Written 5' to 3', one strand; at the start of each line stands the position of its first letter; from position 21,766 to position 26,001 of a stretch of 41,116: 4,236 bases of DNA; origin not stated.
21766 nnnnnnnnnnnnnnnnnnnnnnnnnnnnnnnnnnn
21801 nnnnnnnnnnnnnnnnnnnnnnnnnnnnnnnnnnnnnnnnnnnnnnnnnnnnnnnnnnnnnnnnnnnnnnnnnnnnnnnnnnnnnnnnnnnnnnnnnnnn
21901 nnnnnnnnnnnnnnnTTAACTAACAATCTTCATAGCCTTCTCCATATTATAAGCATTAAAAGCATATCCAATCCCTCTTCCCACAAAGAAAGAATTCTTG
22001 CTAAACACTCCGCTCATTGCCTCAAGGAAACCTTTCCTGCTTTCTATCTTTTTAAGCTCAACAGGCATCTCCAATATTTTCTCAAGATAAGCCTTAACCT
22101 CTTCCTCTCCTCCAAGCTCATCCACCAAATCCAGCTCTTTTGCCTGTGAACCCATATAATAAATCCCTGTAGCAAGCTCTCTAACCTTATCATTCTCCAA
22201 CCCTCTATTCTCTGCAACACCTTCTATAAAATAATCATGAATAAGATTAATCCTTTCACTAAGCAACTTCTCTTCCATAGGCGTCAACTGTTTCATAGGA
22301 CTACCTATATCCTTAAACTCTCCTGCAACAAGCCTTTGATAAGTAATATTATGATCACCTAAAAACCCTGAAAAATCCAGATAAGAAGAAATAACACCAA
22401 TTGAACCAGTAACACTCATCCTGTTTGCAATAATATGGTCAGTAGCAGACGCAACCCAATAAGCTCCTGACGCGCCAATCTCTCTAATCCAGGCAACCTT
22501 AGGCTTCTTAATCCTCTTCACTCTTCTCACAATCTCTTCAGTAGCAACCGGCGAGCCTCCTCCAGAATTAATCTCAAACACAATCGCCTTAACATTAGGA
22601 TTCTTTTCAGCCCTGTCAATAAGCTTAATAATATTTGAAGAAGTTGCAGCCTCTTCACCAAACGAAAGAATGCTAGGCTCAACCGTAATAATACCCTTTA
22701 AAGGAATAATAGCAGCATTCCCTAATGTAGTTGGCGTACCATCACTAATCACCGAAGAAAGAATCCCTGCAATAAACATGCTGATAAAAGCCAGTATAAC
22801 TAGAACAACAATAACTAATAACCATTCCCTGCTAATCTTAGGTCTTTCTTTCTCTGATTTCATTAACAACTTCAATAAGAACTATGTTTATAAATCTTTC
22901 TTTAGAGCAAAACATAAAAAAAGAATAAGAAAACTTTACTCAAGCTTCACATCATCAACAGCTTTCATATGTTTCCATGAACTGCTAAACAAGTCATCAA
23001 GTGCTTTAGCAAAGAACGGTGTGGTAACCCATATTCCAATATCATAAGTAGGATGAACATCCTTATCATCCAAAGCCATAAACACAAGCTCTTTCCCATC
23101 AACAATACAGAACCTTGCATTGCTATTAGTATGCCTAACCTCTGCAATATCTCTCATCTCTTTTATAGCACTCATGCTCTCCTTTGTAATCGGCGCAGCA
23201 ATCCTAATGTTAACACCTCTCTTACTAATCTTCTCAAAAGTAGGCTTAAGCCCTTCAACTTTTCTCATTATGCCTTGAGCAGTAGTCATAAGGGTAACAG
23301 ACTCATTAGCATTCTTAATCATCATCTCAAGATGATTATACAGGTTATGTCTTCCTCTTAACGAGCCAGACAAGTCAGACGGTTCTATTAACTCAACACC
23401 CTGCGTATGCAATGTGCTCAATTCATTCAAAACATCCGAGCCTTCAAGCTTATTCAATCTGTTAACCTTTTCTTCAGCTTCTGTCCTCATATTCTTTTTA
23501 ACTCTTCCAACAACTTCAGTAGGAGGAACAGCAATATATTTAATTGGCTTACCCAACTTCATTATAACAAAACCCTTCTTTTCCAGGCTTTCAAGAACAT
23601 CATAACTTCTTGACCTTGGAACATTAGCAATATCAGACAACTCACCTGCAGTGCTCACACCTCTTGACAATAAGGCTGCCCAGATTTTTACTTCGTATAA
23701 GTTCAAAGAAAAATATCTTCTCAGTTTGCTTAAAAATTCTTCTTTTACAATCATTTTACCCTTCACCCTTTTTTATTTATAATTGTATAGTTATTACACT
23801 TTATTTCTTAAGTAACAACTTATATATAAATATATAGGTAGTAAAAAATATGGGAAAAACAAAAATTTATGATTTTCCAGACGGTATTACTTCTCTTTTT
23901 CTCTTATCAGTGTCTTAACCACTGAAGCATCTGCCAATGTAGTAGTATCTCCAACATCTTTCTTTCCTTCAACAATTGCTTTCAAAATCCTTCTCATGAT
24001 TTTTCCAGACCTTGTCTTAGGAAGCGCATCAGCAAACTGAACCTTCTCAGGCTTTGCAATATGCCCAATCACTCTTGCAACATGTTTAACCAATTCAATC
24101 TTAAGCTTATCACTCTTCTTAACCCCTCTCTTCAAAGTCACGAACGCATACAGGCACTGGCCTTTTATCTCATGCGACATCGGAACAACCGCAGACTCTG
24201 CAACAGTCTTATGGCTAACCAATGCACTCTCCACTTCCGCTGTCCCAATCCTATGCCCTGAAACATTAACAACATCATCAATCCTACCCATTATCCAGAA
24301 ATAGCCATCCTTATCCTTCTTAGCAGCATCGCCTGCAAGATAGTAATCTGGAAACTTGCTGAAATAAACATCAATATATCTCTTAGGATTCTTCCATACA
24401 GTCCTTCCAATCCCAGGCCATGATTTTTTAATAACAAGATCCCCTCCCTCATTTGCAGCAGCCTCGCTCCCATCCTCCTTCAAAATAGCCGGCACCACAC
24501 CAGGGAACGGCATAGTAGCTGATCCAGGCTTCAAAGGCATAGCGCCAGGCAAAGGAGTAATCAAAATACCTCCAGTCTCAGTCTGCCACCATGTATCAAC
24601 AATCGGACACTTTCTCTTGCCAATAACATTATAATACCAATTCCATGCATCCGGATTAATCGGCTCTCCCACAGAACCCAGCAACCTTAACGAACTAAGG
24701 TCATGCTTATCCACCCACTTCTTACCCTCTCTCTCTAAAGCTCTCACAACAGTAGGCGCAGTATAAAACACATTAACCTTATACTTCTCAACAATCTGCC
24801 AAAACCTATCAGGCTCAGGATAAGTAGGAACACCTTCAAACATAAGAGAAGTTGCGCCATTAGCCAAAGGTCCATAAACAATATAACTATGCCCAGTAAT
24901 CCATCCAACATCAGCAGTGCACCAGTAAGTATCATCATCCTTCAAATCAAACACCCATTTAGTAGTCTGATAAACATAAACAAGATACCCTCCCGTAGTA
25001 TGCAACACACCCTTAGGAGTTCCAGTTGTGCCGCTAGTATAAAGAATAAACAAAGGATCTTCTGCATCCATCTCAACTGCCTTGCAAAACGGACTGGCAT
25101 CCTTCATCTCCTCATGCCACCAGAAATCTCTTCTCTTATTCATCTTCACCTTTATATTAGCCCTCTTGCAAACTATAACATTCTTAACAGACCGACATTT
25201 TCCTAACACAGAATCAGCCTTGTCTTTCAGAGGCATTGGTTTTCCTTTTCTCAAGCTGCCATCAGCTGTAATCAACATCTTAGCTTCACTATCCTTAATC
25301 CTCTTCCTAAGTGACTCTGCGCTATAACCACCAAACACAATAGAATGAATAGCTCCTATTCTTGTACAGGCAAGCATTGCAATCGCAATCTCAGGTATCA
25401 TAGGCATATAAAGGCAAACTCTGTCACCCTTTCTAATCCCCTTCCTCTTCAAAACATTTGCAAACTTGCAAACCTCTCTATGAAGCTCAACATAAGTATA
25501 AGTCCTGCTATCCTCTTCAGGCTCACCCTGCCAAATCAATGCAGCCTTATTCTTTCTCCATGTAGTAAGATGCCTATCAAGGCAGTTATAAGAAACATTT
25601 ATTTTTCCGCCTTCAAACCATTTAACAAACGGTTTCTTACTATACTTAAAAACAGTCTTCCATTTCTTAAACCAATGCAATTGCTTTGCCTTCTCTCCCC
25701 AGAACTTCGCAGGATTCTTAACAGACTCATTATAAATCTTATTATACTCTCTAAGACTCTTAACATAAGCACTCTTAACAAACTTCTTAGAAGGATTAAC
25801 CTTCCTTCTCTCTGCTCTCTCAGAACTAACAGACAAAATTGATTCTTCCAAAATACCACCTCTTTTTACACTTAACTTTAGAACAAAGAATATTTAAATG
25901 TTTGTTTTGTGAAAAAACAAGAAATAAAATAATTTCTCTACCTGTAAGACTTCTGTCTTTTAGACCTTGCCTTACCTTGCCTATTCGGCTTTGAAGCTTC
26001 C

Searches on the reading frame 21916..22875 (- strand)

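Call 59: search_protein_families(library=pfam, proteins=[window:21916-22875:-], max_evalue=0.0001)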
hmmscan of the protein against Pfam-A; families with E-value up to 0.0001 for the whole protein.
window:21916-22875:- (319 aa): 3 families
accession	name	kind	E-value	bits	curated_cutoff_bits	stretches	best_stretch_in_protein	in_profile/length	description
PF01343.23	Peptidase_S49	-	3e-39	134.9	24.9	1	120-266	3-149/154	Peptidase family S49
PF25145.1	NfeD1b_N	-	5.1e-07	29.9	40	1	82-163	19-99/189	NfeD1b, N-terminal domain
PF00549.24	Ligase_CoA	-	5.8e-05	23.7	24.5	0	50-130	6-90/128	CoA-ligase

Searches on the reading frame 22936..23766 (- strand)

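Call 60: search_protein_families(library=pfam, proteins=[window:22936-23766:-], max_evalue=0.0001)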
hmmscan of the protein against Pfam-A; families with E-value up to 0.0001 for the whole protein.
window:22936-23766:- (276 aa): 2 families
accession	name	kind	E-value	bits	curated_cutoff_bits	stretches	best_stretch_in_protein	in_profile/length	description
PF01978.25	TrmB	-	1.9e-18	66.5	25.6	1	19-82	4-67/68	Sugar-specific transcriptional regulator TrmB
PF11495.14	Regulator_TrmB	-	8.2e-06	25.7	22.2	1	137-268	6-133/233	Archaeal transcriptional regulator TrmB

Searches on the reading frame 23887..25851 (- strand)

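Call 60: search_protein_families(library=pfam, proteins=[window:23887-25851:-], max_evalue=0.0001)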
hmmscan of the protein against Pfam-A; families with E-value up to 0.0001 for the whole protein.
window:23887-25851:- (654 aa): 3 families
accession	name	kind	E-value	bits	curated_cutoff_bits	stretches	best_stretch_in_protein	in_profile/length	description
PF00501.34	AMP-binding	-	9.3e-91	304.9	29.9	1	99-477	9-377/384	AMP-binding enzyme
PF13193.12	AMP-binding_C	-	8.6e-25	87.9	24.5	1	539-617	1-76/76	AMP-binding enzyme C-terminal domain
PF16177.11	ACAS_N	-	2.1e-23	82.3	27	1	36-90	1-55/55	Acetyl-coenzyme A synthetase N-terminus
